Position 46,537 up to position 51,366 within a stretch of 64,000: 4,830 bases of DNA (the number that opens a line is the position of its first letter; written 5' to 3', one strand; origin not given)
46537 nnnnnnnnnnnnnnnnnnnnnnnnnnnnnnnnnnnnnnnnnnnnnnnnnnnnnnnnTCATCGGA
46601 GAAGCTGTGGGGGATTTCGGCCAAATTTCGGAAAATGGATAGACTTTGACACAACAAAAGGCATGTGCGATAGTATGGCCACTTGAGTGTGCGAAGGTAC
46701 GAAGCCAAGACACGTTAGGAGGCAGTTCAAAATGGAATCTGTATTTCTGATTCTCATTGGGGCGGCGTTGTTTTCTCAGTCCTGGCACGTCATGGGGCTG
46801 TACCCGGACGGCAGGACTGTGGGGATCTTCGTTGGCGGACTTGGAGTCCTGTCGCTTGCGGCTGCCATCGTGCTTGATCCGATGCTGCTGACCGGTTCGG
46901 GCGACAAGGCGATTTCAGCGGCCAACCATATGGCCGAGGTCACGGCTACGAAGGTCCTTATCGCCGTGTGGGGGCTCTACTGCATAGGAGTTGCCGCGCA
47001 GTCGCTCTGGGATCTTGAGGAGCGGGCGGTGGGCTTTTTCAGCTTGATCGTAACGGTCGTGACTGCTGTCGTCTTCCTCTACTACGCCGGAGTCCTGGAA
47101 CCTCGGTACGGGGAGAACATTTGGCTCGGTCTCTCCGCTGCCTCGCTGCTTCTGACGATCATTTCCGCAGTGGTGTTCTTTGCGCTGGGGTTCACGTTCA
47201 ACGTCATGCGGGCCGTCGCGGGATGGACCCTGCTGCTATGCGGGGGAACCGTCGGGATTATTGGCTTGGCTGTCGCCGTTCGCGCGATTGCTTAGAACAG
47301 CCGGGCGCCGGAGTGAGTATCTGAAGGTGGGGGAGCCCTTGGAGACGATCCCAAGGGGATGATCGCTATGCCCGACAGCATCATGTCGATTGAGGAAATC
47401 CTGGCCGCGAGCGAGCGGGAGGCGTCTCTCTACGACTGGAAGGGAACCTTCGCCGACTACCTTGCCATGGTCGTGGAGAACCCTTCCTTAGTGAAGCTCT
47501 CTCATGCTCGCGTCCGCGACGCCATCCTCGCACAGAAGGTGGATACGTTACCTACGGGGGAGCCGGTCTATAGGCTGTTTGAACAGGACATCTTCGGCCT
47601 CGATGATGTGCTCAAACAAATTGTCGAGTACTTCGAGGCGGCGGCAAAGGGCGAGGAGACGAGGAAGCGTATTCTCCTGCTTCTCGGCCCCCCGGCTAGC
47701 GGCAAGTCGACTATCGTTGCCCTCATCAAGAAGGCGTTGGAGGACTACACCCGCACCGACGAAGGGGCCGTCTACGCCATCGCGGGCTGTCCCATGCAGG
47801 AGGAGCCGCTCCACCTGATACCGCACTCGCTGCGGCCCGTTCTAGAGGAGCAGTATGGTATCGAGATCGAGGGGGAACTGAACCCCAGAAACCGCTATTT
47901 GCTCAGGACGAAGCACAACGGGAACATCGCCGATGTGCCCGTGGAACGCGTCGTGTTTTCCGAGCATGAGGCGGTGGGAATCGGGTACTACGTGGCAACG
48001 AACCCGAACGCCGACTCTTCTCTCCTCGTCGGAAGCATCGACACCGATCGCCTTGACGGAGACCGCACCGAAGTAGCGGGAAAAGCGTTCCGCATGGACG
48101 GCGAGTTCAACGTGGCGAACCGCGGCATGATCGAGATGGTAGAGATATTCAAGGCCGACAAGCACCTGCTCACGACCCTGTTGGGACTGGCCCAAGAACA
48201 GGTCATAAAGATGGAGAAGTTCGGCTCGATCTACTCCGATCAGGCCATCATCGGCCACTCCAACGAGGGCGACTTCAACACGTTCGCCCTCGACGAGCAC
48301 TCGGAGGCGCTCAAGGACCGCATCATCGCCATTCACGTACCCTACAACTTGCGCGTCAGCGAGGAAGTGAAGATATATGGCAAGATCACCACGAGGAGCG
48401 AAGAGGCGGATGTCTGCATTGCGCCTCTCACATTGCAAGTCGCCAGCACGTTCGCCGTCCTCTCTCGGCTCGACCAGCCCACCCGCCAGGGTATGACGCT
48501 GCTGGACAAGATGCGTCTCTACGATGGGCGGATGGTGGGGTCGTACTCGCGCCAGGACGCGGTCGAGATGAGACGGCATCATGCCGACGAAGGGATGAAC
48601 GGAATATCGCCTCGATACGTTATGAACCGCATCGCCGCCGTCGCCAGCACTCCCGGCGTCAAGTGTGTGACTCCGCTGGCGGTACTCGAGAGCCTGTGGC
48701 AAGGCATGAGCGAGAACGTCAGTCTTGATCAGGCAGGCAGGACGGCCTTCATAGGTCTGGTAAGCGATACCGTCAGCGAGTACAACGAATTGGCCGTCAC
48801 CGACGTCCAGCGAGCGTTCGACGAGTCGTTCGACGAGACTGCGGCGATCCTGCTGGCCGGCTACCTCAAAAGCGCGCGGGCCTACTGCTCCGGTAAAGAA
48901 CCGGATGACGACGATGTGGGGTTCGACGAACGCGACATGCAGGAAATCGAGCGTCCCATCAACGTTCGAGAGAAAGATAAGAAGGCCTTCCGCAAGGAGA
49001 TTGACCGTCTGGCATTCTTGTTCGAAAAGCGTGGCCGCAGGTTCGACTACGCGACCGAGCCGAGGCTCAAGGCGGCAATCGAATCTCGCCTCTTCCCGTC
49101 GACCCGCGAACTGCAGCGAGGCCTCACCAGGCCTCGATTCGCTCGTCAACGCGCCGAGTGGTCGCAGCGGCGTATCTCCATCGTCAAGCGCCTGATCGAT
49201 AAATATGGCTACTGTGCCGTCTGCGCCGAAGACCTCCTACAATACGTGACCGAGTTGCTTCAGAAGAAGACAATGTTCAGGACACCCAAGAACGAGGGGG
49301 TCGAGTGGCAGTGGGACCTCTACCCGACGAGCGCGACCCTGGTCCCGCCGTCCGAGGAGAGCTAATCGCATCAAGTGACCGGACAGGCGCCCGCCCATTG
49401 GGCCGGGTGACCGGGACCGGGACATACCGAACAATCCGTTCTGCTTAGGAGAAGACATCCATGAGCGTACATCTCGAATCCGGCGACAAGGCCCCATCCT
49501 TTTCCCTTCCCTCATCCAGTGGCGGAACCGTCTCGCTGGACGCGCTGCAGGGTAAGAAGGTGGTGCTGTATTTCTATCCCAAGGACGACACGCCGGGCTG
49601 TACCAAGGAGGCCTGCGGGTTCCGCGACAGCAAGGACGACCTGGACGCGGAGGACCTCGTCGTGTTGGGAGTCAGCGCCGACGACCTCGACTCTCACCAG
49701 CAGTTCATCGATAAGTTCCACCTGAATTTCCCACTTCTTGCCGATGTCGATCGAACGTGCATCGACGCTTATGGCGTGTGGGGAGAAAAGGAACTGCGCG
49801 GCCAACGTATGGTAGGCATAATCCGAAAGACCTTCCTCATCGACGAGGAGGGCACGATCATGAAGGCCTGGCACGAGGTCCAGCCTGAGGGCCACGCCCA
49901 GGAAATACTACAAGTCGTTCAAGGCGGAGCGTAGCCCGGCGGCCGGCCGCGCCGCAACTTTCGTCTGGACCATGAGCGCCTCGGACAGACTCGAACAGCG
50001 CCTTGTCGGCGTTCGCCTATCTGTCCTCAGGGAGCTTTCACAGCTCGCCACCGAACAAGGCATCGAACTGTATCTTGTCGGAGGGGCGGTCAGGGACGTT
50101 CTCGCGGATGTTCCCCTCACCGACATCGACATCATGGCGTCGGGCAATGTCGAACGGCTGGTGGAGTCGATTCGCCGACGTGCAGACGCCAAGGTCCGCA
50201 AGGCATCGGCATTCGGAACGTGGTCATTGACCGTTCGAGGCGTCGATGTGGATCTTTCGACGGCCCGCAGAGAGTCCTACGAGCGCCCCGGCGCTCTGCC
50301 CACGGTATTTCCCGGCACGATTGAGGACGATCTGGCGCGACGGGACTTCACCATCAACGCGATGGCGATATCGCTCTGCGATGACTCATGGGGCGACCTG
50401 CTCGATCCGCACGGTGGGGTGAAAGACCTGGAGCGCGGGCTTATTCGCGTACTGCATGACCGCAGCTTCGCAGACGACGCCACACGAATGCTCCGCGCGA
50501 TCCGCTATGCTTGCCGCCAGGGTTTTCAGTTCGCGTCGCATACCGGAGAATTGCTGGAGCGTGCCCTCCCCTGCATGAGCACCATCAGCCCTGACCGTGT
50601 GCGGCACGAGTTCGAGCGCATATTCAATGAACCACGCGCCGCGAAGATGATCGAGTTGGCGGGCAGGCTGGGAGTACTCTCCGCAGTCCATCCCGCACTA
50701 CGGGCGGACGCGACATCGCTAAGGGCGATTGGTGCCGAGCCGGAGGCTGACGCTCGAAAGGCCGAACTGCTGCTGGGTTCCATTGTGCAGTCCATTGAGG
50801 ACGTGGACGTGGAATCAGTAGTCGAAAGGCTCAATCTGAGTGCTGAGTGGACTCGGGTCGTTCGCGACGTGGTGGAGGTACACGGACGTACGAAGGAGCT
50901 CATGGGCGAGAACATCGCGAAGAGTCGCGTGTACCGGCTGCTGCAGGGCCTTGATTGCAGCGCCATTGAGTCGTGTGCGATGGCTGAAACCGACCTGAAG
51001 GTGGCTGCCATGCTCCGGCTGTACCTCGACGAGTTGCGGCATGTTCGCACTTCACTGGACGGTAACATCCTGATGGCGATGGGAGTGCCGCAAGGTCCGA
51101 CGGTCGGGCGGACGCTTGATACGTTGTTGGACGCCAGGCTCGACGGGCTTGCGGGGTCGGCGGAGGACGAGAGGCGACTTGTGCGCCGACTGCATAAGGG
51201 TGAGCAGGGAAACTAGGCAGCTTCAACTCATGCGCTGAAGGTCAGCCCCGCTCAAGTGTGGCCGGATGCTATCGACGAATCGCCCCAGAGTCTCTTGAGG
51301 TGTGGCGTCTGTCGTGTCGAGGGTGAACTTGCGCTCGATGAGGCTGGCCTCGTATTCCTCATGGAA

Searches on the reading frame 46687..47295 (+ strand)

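Call 14: search_protein_families(library=pfam, proteins=[window:46687-47295:+], max_evalue=1)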
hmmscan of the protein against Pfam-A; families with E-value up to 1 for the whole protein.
window:46687-47295:+ (202 aa): 1 family
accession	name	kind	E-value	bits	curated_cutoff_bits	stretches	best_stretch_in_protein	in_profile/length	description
PF02293.20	AmiS_UreI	-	0.00024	21.7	25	1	16-190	1-155/166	AmiS/UreI family transporter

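Call 15: search_protein_families(library=ncbifam, proteins=[window:46687-47295:+], max_evalue=0.01)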
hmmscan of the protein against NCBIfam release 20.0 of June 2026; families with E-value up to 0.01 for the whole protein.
window:46687-47295:+ (202 aa): 0 families

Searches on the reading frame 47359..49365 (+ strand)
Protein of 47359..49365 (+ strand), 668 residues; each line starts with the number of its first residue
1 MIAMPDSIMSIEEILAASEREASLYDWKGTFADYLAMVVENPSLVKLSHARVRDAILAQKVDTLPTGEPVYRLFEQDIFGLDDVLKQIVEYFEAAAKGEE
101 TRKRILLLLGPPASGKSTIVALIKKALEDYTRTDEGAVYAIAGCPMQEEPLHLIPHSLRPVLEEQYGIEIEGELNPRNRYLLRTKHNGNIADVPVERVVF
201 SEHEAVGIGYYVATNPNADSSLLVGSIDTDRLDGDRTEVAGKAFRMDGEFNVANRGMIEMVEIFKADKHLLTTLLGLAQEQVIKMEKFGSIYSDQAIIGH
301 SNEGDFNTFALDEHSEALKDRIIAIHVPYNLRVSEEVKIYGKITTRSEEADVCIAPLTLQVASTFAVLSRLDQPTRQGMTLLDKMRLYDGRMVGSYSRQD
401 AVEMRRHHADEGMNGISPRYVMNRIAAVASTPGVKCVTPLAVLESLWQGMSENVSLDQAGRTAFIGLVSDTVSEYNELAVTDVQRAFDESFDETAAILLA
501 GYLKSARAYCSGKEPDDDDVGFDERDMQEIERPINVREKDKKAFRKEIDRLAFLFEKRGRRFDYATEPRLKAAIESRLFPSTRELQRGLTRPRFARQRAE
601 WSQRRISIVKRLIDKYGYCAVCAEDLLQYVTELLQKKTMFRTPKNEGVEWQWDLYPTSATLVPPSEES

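Call 3: search_protein_families(library=pfam, proteins=[window:47359-49365:+], max_evalue=0.01)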
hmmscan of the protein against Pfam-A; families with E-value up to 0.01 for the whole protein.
window:47359-49365:+ (668 aa): 5 families
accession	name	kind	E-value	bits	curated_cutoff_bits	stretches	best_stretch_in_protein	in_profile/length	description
PF08298.17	AAA_PrkA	-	7.4e-99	331.6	25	1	30-376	2-356/358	PrkA AAA domain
PF06798.17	PrkA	-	3.5e-50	171.5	25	1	382-629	1-255/255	PrkA serine protein kinase C-terminal domain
PF13191.12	AAA_16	-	4e-06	27.9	32.6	1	79-145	3-60/167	AAA ATPase domain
PF07728.20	AAA_5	-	7.1e-05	23.3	22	0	212-321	31-138/139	AAA domain (dynein-related subfamily)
PF03215.21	Rad17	-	0.0064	16.9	23.8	0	87-127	30-69/186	Rad17 P-loop domain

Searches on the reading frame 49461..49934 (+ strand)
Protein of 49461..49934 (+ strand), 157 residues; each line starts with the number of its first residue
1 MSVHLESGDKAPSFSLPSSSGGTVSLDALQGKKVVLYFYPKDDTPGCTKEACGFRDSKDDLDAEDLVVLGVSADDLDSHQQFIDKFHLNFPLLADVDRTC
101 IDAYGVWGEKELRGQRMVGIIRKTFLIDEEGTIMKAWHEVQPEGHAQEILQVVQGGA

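Call 14: search_protein_families(library=pfam, proteins=[window:49461-49934:+], max_evalue=1)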
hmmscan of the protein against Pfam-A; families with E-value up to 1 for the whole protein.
window:49461-49934:+ (157 aa): 3 families
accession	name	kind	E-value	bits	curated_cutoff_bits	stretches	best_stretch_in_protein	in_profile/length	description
PF00578.27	AhpC-TSA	-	1.5e-40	138.4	26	1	8-134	2-122/124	AhpC/TSA family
PF08534.16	Redoxin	-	1.9e-24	86.6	26.6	1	7-144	2-139/148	Redoxin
PF13911.12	AhpC-TSA_2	-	0.0032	18.3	27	1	55-117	3-65/114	AhpC/TSA antioxidant enzyme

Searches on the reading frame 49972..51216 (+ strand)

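Call 14: search_protein_families(library=pfam, proteins=[window:49972-51216:+], max_evalue=1)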
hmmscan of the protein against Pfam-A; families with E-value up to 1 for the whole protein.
window:49972-51216:+ (414 aa): 5 families
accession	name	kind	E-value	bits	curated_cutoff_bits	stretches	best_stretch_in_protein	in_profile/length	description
PF01743.26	PolyA_pol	-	1.1e-25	90.9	23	1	33-159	1-126/126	Poly A polymerase head domain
PF12627.12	PolyA_pol_RNAbd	-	1.3e-07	31.7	22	1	184-244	1-61/64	Probable RNA and SrmB- binding site of polymerase A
PF00875.24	DNA_photolyase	-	0.036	14.4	26.6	0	16-78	52-112/164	DNA photolyase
PF25215.1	HVO_B0008_C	-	0.077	13.3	27.4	1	371-392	20-41/51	HVO_B0008 C-terminal domain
PF13735.12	tRNA_NucTran2_2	-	0.11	12.9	27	1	273-388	17-132/149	tRNA nucleotidyltransferase domain 2 putative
